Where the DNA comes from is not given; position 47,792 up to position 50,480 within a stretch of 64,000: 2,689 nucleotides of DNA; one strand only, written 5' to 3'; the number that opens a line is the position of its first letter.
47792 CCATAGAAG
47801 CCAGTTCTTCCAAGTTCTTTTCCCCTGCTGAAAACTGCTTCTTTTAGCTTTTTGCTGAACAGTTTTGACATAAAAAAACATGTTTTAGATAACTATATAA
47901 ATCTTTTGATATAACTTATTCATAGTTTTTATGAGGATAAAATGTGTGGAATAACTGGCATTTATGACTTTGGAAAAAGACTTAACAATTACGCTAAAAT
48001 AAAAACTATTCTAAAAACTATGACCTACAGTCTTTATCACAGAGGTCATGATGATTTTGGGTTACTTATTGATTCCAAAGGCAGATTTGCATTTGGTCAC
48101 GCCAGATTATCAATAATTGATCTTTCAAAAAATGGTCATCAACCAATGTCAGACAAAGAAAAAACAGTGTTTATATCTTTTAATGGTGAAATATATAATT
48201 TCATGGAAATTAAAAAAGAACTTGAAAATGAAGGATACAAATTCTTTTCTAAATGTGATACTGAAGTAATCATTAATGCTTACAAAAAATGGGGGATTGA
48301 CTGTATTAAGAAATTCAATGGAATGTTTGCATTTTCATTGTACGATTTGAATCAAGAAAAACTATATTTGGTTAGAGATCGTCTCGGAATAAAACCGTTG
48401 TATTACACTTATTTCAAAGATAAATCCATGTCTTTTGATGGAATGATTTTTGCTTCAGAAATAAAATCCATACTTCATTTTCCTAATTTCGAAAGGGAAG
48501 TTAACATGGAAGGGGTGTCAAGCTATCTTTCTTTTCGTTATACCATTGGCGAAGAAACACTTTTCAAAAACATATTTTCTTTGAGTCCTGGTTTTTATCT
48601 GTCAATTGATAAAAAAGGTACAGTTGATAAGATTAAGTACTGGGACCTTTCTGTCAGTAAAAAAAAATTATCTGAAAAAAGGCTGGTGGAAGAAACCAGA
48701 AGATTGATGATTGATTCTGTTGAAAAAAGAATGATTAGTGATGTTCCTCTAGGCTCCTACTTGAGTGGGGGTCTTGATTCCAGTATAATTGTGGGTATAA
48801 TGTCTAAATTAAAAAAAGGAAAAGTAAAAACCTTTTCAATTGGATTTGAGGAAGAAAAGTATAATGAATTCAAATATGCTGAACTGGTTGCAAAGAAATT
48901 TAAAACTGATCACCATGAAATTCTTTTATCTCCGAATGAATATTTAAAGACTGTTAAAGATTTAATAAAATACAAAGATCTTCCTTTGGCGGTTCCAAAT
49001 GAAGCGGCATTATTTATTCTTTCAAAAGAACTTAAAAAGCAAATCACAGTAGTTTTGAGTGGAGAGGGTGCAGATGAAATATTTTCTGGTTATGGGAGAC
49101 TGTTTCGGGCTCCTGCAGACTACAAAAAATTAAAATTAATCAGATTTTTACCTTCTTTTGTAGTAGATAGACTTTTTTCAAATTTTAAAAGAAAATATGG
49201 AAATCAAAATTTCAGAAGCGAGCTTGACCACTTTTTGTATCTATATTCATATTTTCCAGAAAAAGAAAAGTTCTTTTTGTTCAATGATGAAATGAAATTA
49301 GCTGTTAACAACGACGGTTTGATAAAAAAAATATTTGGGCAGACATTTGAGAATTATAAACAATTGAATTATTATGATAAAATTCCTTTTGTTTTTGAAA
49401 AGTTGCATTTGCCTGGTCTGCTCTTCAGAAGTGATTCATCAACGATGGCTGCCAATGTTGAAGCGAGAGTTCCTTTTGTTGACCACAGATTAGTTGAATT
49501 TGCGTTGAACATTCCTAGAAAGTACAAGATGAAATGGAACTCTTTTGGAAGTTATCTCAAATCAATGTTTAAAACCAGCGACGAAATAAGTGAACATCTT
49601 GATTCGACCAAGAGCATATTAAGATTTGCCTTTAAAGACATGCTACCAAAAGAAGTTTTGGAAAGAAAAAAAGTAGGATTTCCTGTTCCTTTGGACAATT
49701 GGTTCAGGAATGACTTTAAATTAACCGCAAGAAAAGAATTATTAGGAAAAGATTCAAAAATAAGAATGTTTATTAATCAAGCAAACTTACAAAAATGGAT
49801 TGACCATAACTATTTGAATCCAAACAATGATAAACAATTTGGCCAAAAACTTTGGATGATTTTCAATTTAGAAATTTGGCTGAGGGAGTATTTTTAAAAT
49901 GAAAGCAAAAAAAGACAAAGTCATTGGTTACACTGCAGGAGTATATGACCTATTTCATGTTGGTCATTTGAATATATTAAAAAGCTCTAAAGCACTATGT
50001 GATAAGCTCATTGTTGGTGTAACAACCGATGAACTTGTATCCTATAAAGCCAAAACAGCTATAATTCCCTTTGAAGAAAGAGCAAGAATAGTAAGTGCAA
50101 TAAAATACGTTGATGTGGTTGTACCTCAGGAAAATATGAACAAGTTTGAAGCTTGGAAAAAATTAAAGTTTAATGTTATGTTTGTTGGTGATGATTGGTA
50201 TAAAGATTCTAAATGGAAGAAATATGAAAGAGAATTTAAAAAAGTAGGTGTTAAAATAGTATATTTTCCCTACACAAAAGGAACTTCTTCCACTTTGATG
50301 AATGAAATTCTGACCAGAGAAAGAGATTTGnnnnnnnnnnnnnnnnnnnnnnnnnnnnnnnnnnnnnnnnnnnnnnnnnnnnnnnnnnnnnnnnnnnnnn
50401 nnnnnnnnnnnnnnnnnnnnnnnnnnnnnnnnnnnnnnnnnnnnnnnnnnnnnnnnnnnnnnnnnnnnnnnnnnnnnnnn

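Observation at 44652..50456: Teichoic-acid-like polyol-phosphate machinery (TagD-like, TagF-like, CDP-alcohol phosphotransferases) in an archaeon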

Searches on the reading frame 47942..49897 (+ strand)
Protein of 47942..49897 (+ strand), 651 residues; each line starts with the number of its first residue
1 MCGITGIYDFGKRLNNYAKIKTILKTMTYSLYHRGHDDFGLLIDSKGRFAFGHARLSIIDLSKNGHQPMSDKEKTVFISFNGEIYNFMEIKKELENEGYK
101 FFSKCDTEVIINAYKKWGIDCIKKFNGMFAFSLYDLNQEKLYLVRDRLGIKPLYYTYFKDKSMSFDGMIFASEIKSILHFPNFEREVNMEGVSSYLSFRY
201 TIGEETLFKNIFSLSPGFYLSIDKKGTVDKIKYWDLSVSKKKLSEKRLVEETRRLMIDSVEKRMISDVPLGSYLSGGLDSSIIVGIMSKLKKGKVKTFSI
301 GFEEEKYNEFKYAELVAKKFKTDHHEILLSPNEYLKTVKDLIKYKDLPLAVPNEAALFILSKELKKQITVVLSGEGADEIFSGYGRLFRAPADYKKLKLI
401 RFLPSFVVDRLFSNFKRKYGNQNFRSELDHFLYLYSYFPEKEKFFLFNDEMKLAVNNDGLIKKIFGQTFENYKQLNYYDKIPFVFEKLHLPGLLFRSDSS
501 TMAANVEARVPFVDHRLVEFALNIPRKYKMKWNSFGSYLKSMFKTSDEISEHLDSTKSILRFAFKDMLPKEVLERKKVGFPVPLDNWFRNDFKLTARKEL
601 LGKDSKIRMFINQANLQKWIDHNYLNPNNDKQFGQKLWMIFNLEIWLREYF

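Call 3: search_protein_families(library=pfam, proteins=[window:47942-49897:+], max_evalue=0.01)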
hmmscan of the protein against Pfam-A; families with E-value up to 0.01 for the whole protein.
window:47942-49897:+ (651 aa): 6 families
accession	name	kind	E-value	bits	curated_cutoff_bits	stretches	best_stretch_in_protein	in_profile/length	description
PF00733.27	Asn_synthase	-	2.2e-86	291.2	21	1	252-648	2-354/354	Asparagine synthase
PF13537.11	GATase_7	-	5.7e-44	149.5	25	1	53-178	1-122/123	Glutamine amidotransferase domain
PF13522.11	GATase_6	-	1.3e-38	132.4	27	1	37-160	2-122/130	Glutamine amidotransferase domain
PF12481.13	DUF3700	-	0.00045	20.2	27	1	75-165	76-169/228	Aluminium induced protein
PF06508.19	QueC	-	0.0023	17.9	22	1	274-330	6-61/210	Queuosine biosynthesis protein QueC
PF02540.23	NAD_synthase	-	0.0044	16.6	21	1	250-385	3-138/242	NAD synthase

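Call 6: search_protein_families(library=ncbifam, proteins=[window:47942-49897:+], max_evalue=0.01)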
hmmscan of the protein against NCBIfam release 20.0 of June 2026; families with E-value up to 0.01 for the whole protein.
window:47942-49897:+ (651 aa): 11 families
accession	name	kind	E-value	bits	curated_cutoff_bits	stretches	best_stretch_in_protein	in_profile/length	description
TIGR01536.1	asn_synth_AEB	equivalog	1e-142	476.8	267.1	1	2-580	1-517/517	asparagine synthase (glutamine-hydrolyzing)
TIGR03108.1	eps_aminotran_1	hypoth_equivalog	8.4e-134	447.6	816.9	1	1-648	1-626/628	XrtA/PEP-CTERM system amidotransferase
TIGR03104.1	trio_amidotrans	equivalog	2.8e-124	415.5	570.1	2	1-389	1-385/589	N-acetylglutaminylglutamine amidotransferase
NF006949.0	PRK09431.1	equivalog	1.5e-90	304.3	499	3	1-179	1-167/554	asparagine synthase B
NF033535.1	lass_lactam_cya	exception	3.2e-76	257.3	525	2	1-444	1-442/668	lasso peptide isopeptide bond-forming cyclase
TIGR01134.1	purF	equivalog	5.9e-12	45.7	350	1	46-187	63-209/432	amidophosphoribosyltransferase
NF033561.1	macrolact_Ik_Al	subfamily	2e-10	39.9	300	1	201-381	148-331/561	albusnodin/ikarugamycin family macrolactam cyclase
NF001484.0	PRK00331.1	subfamily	6e-09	34.8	381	1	49-114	67-133/601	isomerizing glutamine--fructose-6-phosphate transaminase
TIGR01135.1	glmS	equivalog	1.5e-08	33.6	418.05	1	47-134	64-162/607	glutamine--fructose-6-phosphate transaminase (isomerizing)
TIGR00552.1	nadE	equivalog_domain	0.0025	17.1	63.65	1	248-343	5-102/251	NAD(+) synthase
TIGR00364.1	TIGR00364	equivalog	0.004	16.7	150.3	1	273-333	4-63/201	7-cyano-7-deazaguanine synthase QueC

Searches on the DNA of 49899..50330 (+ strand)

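Call 64: search_dna_similar(query=window:49899-50330:+, collection=ecoli_genomes, mode=distant, max_evalue=0.001, max_rows=10)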
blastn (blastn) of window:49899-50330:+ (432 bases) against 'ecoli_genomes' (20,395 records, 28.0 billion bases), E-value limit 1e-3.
Records with a match: 7; places in all: 7; records where one place covers at least 80% of the query: 7.
Genomes with a match: 7 of 5426; with a place that covers at least 80% of the query: 7. Places per genome that has any: lowest 1, median 1, highest 1. On chromosomes: 7 places; on plasmids: 0.
Best place of each record, by identity: 60-80% 7.
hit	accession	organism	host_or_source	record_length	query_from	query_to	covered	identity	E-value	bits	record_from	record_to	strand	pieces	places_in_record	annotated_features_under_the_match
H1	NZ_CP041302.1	Escherichia coli strain MSHS 472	Homo sapiens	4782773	25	407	89%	66.8%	2e-23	119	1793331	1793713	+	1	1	adenylyltransferase/cytidyltransferase family protein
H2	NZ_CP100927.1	Escherichia coli strain ET729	sediment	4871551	25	407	89%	66.8%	2e-23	119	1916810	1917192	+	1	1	adenylyltransferase/cytidyltransferase family protein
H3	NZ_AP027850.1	Escherichia coli strain 2017.18.04CC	Homo sapiens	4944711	25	407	89%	66.8%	2e-23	119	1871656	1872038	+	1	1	adenylyltransferase/cytidyltransferase family protein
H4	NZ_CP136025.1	Escherichia coli strain GDSC2BY4G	vegetable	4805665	25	407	89%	66.8%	2e-23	119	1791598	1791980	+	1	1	FAD synthase family protein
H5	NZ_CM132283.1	Escherichia coli strain 18AR0366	Homo sapiens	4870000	25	407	89%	66.8%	2e-23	119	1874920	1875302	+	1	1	adenylyltransferase/cytidyltransferase family protein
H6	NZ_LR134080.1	Escherichia coli strain NCTC9082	missing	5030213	25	407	89%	66.8%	2e-23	119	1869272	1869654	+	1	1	adenylyltransferase/cytidyltransferase family protein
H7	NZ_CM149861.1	Escherichia coli strain HCP30S3_I2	Sus scrofa domesticus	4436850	25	407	89%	66.6%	3e-22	114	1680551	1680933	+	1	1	FAD synthase family protein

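Call 66: get_annotated_region(hit=H6, flank=11000)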
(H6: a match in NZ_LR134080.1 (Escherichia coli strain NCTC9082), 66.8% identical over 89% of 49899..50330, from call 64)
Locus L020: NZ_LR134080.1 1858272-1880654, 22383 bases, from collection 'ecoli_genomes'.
description: Escherichia coli strain NCTC9082 chromosome 1, complete sequence
organism: Escherichia coli strain NCTC9082 (NCBI taxid 562)
replicon: chromosome; assembly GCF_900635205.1
host: missing; source: not available: to be reported later; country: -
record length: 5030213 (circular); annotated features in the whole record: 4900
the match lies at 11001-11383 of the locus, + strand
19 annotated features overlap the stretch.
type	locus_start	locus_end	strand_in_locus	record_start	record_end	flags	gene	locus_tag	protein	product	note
CDS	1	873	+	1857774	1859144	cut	cpsG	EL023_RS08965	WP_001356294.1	colanic acid biosynthesis phosphomannomutase CpsG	-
CDS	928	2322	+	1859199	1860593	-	wcaJ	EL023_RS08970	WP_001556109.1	undecaprenyl-phosphate glucose phosphotransferase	-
CDS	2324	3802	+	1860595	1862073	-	wzxC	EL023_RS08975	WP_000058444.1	colanic acid undecaprenyl disphosphate flippase WzxC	-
CDS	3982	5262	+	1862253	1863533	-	wcaK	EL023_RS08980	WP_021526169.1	colanic acid biosynthesis pyruvyl transferase WcaK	-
CDS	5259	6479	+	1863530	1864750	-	wcaL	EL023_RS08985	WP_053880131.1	colanic acid biosynthesis glycosyltransferase WcaL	-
CDS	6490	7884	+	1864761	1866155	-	wcaM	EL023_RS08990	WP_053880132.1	colanic acid biosynthesis protein WcaM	-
CDS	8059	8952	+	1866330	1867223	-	galF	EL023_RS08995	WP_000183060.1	UTP--glucose-1-phosphate uridylyltransferase GalF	-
CDS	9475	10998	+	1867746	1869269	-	-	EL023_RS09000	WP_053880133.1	asparagine synthetase B family protein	-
CDS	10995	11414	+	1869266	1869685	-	-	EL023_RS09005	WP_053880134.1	adenylyltransferase/cytidyltransferase family protein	-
CDS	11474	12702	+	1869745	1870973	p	wzx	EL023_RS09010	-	O82 family O-antigen flippase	frameshifted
CDS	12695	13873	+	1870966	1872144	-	-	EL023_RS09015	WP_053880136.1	CDP-glycerol glycerophosphotransferase family protein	-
CDS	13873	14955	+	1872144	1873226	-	wzy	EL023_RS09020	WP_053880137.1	O82 family O-antigen polymerase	-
CDS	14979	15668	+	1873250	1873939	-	-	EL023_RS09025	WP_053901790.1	glycosyltransferase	-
CDS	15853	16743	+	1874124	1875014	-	-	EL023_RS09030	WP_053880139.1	glycosyltransferase family 2 protein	-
CDS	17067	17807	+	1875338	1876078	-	-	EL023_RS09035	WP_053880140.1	glycosyltransferase family 2 protein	-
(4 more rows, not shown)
